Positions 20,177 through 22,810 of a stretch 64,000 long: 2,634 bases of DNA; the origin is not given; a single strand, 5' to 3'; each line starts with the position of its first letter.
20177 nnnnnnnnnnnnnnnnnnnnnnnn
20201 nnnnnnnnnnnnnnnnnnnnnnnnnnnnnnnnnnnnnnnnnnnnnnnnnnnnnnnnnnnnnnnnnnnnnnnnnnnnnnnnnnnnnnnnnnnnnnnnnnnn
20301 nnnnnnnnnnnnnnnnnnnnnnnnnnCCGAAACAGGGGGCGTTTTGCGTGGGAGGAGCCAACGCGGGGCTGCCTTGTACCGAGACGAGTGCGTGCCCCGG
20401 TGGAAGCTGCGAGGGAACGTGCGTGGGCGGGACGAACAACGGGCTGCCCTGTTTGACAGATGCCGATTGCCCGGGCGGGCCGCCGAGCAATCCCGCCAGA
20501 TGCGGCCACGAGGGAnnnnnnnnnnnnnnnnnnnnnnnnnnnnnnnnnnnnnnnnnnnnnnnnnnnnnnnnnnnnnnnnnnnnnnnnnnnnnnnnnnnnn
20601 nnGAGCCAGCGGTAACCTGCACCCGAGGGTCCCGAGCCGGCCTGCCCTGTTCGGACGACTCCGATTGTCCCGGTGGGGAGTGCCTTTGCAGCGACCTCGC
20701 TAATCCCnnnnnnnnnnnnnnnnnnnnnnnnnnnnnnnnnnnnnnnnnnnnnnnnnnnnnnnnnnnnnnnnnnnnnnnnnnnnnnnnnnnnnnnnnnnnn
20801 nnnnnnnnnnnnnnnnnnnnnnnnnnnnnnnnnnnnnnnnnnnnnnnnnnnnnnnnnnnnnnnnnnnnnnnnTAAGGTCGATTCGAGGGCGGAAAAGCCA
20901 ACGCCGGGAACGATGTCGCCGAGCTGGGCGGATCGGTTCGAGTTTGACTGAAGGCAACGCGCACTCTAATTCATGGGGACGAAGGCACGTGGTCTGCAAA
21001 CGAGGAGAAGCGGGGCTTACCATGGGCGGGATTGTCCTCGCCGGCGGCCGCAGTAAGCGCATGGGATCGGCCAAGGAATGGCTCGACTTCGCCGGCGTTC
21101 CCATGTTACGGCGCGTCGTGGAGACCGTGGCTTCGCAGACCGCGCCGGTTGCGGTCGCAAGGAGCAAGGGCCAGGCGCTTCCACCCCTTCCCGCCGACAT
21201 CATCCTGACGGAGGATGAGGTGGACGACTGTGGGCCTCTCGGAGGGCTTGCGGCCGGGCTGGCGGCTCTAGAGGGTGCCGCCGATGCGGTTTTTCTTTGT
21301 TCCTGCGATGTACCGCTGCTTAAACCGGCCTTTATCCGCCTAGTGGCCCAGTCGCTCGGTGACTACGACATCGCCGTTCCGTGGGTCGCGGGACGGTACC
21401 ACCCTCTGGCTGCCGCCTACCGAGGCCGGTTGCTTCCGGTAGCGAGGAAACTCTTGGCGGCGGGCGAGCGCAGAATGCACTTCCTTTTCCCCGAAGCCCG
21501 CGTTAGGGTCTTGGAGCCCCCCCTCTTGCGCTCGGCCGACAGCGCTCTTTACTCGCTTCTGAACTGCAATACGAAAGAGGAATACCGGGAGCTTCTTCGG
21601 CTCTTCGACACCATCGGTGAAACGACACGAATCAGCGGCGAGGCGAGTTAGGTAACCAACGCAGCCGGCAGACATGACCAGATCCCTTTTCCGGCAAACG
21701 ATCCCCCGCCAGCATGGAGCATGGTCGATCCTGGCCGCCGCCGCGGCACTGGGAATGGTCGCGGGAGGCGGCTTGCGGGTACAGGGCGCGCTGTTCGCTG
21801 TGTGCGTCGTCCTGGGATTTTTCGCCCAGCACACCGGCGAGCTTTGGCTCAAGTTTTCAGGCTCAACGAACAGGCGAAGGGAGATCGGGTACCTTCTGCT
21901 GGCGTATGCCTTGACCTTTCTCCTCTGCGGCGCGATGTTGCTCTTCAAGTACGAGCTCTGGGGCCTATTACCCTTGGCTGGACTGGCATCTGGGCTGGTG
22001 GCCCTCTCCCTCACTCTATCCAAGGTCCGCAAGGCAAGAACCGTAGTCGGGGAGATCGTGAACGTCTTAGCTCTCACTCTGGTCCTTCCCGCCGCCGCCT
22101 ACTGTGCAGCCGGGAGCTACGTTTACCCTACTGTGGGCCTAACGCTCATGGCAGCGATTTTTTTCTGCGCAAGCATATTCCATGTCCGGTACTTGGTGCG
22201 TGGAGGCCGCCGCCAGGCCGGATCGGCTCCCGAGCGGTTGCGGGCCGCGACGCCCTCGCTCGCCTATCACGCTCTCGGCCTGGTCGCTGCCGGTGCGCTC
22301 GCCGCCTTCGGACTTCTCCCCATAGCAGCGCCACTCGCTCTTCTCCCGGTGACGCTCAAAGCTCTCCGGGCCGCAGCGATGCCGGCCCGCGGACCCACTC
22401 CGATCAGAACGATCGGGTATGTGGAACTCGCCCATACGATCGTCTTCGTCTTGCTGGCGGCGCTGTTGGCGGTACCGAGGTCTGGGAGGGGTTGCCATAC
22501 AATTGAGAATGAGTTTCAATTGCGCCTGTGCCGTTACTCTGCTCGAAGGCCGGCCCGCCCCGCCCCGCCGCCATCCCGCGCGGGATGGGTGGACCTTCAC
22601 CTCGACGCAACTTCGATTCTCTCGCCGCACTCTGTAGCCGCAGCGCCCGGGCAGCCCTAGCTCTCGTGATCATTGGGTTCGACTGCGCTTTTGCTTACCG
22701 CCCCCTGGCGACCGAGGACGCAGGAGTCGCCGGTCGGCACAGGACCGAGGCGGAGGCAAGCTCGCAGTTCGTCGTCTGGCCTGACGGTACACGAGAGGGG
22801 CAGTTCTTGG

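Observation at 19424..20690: Four copies of a Cys-rich module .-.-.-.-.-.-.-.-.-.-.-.4-D-C-P-G-G-x(1-7)-C inserted into the peroxidase-like domain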

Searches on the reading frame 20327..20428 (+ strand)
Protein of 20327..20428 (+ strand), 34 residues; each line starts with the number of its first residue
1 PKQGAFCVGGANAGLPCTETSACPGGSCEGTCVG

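Call 23: search_protein_representatives(alignment_id=A2)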
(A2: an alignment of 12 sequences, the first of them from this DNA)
Query: 12 sequences, 33 profile positions. Proteins with E-value up to 0.001 (for the whole library): 539; up to 1e-10: 69; up to 1e-30: 5. The best 150 are listed.
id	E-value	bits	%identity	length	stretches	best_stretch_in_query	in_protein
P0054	8.7e-71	249.6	-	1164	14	4-29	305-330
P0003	9.8e-43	159.8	-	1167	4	1-33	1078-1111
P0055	1.3e-37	143.4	-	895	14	2-29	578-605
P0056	2.8e-31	123.2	-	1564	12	4-33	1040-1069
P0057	3.1e-31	123.0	-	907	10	4-23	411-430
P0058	6.0e-30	118.9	-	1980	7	5-30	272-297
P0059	1.4e-28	114.5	-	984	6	6-29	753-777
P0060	1.7e-27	111.1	-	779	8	4-32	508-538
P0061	7.2e-26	105.9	-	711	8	4-29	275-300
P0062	1.2e-25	105.1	-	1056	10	4-28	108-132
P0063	2.7e-24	100.8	-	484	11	4-29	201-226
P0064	6.6e-24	99.6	-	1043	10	4-29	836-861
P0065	5.4e-20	87.1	-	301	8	4-28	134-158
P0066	6.9e-19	83.5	-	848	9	2-28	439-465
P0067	9.7e-19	83.1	-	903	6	3-29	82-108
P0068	1.2e-18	82.8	-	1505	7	3-29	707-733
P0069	1.6e-18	82.4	-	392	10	5-29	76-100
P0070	4.6e-18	80.9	-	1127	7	4-28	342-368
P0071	6.5e-18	80.4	-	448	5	3-30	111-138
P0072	1.1e-16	76.5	-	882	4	3-28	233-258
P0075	3.4e-16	74.9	-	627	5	2-29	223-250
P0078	7.9e-15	70.6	-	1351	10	4-29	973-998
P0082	2.1e-14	69.2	-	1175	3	2-28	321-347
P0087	6.9e-14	67.5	-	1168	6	5-28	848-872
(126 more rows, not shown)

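Call 25: search_protein_families(library=pfam, proteins=[P0054, P0055, P0057, P0059, P0060, P0061, P0062, P0063, P0065, P0069], max_evalue=0.01)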
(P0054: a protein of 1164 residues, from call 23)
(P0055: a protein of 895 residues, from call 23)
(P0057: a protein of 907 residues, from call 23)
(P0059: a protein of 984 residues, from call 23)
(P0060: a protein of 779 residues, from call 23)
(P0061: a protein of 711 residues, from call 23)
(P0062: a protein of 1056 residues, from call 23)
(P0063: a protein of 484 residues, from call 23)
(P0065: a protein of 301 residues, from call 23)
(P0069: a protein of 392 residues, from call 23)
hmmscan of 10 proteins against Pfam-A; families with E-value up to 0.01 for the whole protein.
P0054 (1164 aa): 1 family
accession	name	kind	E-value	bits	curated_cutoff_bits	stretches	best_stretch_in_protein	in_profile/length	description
PF24247.1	DUF7450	-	3.3e-17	63.1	27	1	1016-1152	20-151/151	Repeat of unknown function (DUF7450)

P0055 (895 aa): 2 families
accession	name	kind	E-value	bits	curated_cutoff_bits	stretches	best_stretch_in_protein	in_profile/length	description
PF00963.24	Cohesin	-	0.0023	18.6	24.1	1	2-146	6-139/139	Cohesin domain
PF23416.1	DUF7107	-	0.0074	17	24.6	1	744-784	2-42/48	Domain of unknown function (DUF7107)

P0057 (907 aa): 1 family
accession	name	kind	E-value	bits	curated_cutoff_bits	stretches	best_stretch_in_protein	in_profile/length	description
PF23416.1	DUF7107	-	5.8e-09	36.6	24.6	2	559-602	1-44/48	Domain of unknown function (DUF7107)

P0059 (984 aa): 0 families

P0060 (779 aa): 2 families
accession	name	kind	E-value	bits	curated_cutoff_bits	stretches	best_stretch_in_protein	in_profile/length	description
PF04706.18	Dickkopf_N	-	0.0027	18.4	25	1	489-533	2-46/51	Dickkopf N-terminal cysteine-rich region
PF23416.1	DUF7107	-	0.0068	17.1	24.6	0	289-333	1-43/48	Domain of unknown function (DUF7107)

P0061 (711 aa): 0 families

P0062 (1056 aa): 1 family
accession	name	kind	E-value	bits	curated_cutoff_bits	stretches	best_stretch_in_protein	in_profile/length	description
PF24247.1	DUF7450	-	1.4e-20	74.1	27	2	914-1050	20-151/151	Repeat of unknown function (DUF7450)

P0063 (484 aa): 0 families

P0065 (301 aa): 1 family
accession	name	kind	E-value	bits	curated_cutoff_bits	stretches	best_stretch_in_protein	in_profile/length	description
PF04706.18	Dickkopf_N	-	0.0059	17.3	25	0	175-217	2-46/51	Dickkopf N-terminal cysteine-rich region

P0069 (392 aa): 0 families

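Call 26: search_protein_families(library=ncbifam, proteins=[P0054, P0055, P0057, P0059, P0060, P0061, P0062, P0063, P0065, P0069], max_evalue=0.01)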
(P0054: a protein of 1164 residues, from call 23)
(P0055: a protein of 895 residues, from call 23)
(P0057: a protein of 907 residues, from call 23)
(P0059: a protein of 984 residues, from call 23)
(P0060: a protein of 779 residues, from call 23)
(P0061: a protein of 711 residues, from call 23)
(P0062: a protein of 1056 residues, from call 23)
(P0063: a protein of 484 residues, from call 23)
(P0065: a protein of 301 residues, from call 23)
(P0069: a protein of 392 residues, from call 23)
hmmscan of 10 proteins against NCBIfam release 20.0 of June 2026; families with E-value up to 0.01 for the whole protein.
P0054 (1164 aa): 0 families

P0055 (895 aa): 0 families

P0057 (907 aa): 0 families

P0059 (984 aa): 0 families

P0060 (779 aa): 1 family
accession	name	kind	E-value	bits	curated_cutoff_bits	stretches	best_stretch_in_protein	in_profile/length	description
TIGR04201.1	Myxo_Cys_RPT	repeat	0.003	17.6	25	1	319-336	5-22/22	Cys-rich repeat-containing protein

P0061 (711 aa): 0 families

P0062 (1056 aa): 0 families

P0063 (484 aa): 0 families

P0065 (301 aa): 0 families

P0069 (392 aa): 0 families

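Call 28: search_solved_structures(query=A2, max_evalue=10, show_alignments=3)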
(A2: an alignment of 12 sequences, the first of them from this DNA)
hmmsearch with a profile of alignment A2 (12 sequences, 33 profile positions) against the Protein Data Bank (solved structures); distinct sequences matched with E-value up to 10: 1.
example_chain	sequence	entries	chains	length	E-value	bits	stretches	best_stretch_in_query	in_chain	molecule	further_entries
5fzv_A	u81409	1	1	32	0.021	18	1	12-28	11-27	Venom peptide U3-SYTX-Sth1a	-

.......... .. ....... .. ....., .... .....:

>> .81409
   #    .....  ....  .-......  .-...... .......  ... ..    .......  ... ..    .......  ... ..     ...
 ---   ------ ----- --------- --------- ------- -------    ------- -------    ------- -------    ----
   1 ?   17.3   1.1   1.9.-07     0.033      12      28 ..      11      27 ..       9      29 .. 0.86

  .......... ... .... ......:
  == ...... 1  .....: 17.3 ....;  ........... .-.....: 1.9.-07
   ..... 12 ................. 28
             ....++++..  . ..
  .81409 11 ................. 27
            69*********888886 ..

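Call 35: search_protein_families(library=pfam, alignment_id=A5, max_evalue=0.001)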
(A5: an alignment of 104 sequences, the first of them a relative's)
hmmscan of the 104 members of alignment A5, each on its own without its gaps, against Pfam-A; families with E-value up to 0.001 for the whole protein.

A. member 1, P0055 (895 aa): 0 families

B. families by the number of members that match (of 104 scanned): 35 families (the first 25 are shown)
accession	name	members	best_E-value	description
PF23416.1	DUF7107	4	5.8e-09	Domain of unknown function (DUF7107)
PF01683.23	EB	3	6.2e-06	EB module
PF13517.12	FG-GAP_3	2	1.6e-31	FG-GAP-like repeat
PF13688.12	Reprolysin_5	2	5.7e-11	Metallo-peptidase family M12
PF01839.29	FG-GAP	2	1.8e-09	FG-GAP repeat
PF13582.12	Reprolysin_3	2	2e-07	Metallo-peptidase family M12B Reprolysin-like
PF04706.18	Dickkopf_N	2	8.1e-05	Dickkopf N-terminal cysteine-rich region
PF25390.1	WD40_RLD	1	5.5e-33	RCC1-like domain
PF13540.12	RCC1_2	1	3.1e-31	Regulator of chromosome condensation (RCC1) repeat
PF00415.24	RCC1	1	6.7e-26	Regulator of chromosome condensation (RCC1) repeat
PF17164.10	DUF5122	1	1.4e-23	Domain of unknown function (DUF5122) beta-propeller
PF24247.1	DUF7450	1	4.8e-17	Repeat of unknown function (DUF7450)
PF13570.13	Beta-prop_ACSF4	1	2.1e-16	Beta-alanine-activating enzyme, beta-propeller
PF13360.13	PQQ_2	1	6.1e-14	Outer membrane protein assembly factor BamB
PF21783.3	YNCE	1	9.3e-14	YNCE-like beta-propeller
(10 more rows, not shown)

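Call 36: list_cluster_members(proteins=[P0054, P0055, P0056, P0057, P0058, P0060, P0061, P0062, P0063, P0071])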
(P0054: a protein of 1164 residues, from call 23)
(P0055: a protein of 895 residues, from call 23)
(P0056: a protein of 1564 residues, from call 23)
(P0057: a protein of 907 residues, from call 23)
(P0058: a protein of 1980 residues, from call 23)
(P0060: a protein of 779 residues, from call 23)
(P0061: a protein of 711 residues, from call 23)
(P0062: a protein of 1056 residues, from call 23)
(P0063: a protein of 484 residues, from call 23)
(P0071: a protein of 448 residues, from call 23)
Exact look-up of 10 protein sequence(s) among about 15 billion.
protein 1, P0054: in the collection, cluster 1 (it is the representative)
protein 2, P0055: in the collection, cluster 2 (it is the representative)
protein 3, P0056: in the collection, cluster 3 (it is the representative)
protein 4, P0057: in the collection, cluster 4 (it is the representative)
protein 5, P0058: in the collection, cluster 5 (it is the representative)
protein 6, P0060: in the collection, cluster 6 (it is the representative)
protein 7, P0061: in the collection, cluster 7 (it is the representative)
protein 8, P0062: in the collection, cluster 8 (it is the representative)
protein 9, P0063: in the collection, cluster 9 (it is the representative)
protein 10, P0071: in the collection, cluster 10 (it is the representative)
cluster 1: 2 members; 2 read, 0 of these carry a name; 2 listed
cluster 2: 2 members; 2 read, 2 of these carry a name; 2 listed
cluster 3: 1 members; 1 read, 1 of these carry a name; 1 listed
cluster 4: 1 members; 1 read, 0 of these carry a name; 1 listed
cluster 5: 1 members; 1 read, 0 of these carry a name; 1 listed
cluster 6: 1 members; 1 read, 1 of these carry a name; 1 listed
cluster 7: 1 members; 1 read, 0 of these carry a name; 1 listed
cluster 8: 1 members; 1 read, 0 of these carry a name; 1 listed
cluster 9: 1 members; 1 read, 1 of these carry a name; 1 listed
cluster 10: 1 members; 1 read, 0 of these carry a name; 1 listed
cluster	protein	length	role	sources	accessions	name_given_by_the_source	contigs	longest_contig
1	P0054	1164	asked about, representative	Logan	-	-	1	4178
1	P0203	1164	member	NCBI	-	-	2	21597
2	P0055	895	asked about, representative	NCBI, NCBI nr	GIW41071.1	MAG: hypothetical protein KatS3mg076_1648 [Candidatus Binatia bacterium]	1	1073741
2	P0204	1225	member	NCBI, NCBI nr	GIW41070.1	MAG: hypothetical protein KatS3mg076_1647 [Candidatus Binatia bacterium]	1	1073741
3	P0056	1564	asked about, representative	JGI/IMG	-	hypothetical protein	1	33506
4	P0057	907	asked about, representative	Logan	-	-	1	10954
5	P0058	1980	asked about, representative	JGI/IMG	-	-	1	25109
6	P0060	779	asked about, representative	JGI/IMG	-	hypothetical protein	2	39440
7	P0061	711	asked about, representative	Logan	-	-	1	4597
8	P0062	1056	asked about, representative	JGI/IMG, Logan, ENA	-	-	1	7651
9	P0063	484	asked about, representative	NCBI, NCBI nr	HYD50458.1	MAG TPA: hypothetical protein VEB21_19035 [Terriglobales bacterium] | hypothetical protein [Terriglobales bacterium]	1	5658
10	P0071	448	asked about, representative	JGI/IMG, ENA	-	-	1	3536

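Call 64: list_cluster_members(proteins=[P0064, P0066, P0067, P0068, P0070, P0072, P0075, P0078, P0082, P0087])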
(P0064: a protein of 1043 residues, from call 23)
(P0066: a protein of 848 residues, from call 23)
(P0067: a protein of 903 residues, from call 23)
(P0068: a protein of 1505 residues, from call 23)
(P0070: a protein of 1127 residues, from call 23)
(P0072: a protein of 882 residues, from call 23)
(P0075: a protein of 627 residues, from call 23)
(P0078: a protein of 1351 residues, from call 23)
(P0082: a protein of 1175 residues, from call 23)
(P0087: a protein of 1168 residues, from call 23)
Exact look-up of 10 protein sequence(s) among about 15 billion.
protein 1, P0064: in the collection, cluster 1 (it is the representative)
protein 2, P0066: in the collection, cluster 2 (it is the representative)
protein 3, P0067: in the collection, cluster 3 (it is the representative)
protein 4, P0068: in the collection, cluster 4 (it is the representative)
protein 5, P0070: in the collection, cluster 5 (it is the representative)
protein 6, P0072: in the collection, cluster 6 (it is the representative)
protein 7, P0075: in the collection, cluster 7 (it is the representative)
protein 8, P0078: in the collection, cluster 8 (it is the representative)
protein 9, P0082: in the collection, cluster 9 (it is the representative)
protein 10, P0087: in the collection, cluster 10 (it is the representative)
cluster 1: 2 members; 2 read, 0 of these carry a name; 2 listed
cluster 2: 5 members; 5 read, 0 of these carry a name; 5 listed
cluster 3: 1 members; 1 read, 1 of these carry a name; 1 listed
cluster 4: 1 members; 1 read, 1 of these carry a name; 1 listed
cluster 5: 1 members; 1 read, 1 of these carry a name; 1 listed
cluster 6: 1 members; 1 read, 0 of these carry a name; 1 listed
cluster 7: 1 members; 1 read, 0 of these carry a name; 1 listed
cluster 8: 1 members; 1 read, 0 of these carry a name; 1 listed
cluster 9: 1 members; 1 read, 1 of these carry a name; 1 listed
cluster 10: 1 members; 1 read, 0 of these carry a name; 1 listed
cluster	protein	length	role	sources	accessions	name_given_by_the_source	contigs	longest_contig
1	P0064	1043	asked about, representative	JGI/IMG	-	-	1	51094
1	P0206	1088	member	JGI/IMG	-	-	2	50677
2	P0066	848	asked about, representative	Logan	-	-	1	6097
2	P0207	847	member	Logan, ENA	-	-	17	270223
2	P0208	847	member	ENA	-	-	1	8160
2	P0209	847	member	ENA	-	-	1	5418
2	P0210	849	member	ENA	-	-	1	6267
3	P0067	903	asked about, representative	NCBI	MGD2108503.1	MAG: hypothetical protein PVI86_03835, partial [Phycisphaerae bacterium]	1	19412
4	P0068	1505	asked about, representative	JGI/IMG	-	hypothetical protein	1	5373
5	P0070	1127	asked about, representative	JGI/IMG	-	hypothetical protein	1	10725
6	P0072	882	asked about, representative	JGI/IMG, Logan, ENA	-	-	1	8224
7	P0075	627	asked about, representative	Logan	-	-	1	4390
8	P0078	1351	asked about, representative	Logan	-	-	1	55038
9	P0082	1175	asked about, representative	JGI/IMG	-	hypothetical protein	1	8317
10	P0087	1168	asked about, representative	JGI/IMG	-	-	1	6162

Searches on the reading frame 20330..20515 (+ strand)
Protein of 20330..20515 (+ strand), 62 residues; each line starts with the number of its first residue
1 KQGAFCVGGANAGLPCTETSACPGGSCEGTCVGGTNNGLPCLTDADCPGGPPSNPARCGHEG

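Call 6: search_protein_families(library=pfam, proteins=[window:20330-20515:+], max_evalue=10)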
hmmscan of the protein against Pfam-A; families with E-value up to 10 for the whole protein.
seq(62 aa): 4 families
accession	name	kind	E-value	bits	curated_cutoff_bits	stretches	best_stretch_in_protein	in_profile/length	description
PF07127.16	Nodulin_late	-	0.0031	18.3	30.4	1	36-58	25-48/54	Late nodulin domain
PF01683.23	EB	-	0.047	14.2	24.3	2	5-31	11-39/52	EB module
PF23416.1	DUF7107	-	0.39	11.5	24.6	1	16-49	2-37/48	Domain of unknown function (DUF7107)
PF08091.16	Toxin_21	-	5.3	7.5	21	1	12-32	4-27/40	Spider insecticidal peptide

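Call 7: search_protein_families(library=ncbifam, proteins=[window:20330-20515:+], max_evalue=10)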
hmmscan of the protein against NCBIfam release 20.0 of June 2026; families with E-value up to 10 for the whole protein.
seq(62 aa): 1 family
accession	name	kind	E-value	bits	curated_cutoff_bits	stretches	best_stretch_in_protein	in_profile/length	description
TIGR04201.1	Myxo_Cys_RPT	repeat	0.093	12.9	25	2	41-50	5-14/22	Cys-rich repeat-containing protein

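Call 39: find_homologous_proteins(query=A6, max_evalue=0.001)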
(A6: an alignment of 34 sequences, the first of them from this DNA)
Query A6 (34 sequences) (54 aa, profile of the alignment): 1 proteins with E <= 0.001 among 260 candidates.
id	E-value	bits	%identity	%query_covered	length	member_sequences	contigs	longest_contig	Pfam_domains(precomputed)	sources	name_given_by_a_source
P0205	1.9e-5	43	35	78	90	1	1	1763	-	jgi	-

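Call 59: predict_structure(alignment_id=A6)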
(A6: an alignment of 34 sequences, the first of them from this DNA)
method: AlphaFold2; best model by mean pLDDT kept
length: 54 residues; sequences in the alignment: 34
mean_pLDDT: 88.0   pTM: 0.55
mean pLDDT of the five models: 88.0, 85.2, 84.6, 77.8, 77.4
residues with pLDDT >= 90: 18; 70-90: 36; 50-70: 0; < 50: 0
segments of 3 or more residues with pLDDT < 50: none
pLDDT, mean of each block of 10 residues (from residue 1): 89 87 90 89 86 86
secondary structure, 60 per line:
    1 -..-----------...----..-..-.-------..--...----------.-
elements in order:

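Call 62: fold_search(model_id=the predicted structure, library=pdb)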
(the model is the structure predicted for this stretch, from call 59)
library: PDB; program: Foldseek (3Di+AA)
matches with E <= 10: 1; with E <= 0.001: 0
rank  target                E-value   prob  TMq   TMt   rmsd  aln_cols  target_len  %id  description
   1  9jp6                  8.8e+00  0.02  0.21  0.16  11.0        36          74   19  the crystal structure of nuclease encoded by gene PAOP5_157 from Phage PaoP5 (released 2025-12-31)

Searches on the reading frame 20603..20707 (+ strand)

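Call 6: search_protein_families(library=pfam, proteins=[window:20603-20707:+], max_evalue=10)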
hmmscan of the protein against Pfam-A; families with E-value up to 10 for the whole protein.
seq(35 aa): 3 families
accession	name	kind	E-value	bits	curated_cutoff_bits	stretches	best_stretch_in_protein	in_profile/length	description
PF23105.1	EGF_integrin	-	0.0049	17.3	27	1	5-35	6-35/45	Integrin EGF domain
PF00299.24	Squash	-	0.019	15.4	22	1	15-30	9-23/29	Squash family serine protease inhibitor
PF07127.16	Nodulin_late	-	0.17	12.7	30.4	1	11-27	25-40/54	Late nodulin domain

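Call 7: search_protein_families(library=ncbifam, proteins=[window:20603-20707:+], max_evalue=10)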
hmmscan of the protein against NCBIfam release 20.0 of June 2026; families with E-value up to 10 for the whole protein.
seq(35 aa): 1 family
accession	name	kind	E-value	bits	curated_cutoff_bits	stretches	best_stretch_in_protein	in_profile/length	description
TIGR04201.1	Myxo_Cys_RPT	repeat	0.019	15.1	25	1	16-29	5-17/22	Cys-rich repeat-containing protein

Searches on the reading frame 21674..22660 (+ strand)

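Call 58: search_protein_families(library=pfam, proteins=[window:21674-22660:+], max_evalue=0.0001)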
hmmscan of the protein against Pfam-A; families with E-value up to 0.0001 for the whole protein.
window:21674-22660:+ (328 aa): 1 family
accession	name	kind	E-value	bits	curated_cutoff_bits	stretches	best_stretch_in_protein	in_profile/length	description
PF14256.11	YwiC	-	6.8e-18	65.6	25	1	10-141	1-125/126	YwiC-like protein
